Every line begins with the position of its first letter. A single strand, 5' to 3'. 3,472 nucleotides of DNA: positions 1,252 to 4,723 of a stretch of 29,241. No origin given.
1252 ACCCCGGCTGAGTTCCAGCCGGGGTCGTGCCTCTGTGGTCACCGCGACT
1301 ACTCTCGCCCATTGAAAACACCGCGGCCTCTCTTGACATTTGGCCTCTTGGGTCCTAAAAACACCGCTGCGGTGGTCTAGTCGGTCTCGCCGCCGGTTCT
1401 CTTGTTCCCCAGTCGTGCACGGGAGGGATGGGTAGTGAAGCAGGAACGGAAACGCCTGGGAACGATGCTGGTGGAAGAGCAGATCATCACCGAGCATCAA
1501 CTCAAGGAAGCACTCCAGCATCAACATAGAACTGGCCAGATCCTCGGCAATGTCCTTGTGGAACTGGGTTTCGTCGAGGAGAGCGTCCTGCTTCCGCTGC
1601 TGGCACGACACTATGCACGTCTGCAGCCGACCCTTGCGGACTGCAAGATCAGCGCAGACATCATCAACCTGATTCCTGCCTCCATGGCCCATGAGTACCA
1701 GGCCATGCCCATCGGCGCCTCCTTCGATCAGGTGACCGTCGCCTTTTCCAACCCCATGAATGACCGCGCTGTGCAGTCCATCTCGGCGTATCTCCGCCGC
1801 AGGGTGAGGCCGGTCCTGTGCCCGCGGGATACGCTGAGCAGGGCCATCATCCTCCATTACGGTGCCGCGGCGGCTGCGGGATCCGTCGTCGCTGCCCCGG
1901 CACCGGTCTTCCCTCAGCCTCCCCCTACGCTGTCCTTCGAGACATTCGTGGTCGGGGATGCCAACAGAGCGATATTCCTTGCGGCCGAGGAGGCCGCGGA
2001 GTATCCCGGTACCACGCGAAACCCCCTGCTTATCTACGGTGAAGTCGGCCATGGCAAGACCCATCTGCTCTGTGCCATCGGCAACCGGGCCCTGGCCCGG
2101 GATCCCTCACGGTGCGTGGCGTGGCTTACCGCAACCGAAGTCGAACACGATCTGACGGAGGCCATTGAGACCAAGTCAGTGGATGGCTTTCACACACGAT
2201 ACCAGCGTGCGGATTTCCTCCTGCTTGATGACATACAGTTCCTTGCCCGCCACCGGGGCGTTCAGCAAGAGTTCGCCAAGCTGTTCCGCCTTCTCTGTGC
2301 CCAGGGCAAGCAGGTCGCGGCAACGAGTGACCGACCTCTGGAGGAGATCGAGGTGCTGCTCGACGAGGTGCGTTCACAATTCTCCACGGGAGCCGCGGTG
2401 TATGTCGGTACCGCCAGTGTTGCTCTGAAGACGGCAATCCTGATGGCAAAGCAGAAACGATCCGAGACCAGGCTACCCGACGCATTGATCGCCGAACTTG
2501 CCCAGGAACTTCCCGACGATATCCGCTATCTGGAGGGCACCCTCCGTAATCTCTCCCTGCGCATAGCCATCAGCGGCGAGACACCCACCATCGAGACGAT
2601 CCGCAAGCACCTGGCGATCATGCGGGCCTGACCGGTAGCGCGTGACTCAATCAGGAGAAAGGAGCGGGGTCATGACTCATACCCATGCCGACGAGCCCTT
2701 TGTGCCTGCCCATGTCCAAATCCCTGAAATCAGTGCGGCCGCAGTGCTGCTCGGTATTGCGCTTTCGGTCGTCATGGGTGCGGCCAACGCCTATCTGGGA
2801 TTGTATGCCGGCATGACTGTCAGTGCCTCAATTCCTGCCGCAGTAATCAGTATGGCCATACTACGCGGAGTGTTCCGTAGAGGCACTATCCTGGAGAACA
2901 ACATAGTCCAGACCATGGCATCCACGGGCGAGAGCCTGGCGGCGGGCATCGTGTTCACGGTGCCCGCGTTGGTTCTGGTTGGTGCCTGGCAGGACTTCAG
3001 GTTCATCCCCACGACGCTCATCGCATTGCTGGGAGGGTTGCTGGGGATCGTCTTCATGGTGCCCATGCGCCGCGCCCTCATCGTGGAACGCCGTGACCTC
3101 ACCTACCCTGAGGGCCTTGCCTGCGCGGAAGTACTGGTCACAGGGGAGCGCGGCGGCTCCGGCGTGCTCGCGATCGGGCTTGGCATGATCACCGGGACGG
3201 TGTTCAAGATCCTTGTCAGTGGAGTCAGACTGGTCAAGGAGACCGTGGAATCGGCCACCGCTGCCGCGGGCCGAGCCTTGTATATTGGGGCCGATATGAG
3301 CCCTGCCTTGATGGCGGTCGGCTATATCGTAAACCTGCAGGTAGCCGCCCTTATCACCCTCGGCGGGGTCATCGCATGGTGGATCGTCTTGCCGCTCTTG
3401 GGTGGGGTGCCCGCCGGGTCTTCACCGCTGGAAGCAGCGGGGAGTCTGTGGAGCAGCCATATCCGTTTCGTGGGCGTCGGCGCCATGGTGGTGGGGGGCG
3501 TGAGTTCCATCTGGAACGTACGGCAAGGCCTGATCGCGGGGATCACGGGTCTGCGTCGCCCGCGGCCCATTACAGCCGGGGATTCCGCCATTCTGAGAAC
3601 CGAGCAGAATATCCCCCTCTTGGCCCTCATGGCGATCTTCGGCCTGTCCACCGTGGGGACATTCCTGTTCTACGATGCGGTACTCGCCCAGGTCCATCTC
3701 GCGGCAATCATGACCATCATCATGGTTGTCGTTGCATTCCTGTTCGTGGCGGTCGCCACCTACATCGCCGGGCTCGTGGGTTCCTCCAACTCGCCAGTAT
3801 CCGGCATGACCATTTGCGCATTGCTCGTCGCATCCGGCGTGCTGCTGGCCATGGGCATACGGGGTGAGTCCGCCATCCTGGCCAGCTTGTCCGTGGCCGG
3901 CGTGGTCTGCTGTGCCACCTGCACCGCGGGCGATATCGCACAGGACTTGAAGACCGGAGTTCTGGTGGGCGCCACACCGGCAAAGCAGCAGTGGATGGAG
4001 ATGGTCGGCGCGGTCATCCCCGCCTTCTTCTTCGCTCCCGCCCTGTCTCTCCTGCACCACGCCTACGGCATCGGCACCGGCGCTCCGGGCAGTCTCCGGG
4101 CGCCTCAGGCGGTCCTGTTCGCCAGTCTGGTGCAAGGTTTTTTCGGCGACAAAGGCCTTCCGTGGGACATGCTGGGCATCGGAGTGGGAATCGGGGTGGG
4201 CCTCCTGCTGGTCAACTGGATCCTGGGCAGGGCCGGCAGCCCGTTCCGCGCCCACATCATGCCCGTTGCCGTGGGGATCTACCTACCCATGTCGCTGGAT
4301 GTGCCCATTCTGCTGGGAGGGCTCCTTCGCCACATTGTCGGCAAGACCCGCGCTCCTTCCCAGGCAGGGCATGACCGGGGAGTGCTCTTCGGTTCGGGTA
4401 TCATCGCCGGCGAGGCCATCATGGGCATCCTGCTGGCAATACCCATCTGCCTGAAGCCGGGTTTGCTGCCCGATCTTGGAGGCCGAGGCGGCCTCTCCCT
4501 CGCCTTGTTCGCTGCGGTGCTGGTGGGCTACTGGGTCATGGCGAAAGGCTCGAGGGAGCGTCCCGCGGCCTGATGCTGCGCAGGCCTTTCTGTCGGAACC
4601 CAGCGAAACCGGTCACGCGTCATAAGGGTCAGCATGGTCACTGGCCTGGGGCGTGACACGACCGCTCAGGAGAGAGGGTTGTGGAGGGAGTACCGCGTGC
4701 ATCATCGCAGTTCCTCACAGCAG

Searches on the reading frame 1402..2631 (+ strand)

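Call 82: search_protein_families(library=pfam, proteins=[window:1402-2631:+], max_evalue=0.0001)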
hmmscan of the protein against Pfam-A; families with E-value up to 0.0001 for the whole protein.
window:1402-2631:+ (409 aa): 3 families
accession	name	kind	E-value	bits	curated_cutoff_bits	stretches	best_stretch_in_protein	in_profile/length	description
PF00308.24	Bac_DnaA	-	9.7e-42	143.3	23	1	177-332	5-160/162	Bacterial DnaA ATPAse domain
PF05157.20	MshEN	-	6.2e-15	55.4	23.1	1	78-157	8-88/90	MshEN domain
PF01695.23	IstB_IS21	-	5.4e-06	26.5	24.1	1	208-318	94-201/238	IstB-like ATP binding protein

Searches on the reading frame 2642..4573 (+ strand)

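Call 82: search_protein_families(library=pfam, proteins=[window:2642-4573:+], max_evalue=0.0001)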
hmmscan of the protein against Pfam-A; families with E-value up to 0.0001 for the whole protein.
window:2642-4573:+ (643 aa): 1 family
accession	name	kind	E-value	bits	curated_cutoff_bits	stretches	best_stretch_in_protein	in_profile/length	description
PF03169.20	OPT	-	3.9e-93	313.6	25.8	1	31-601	3-622/623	OPT oligopeptide transporter protein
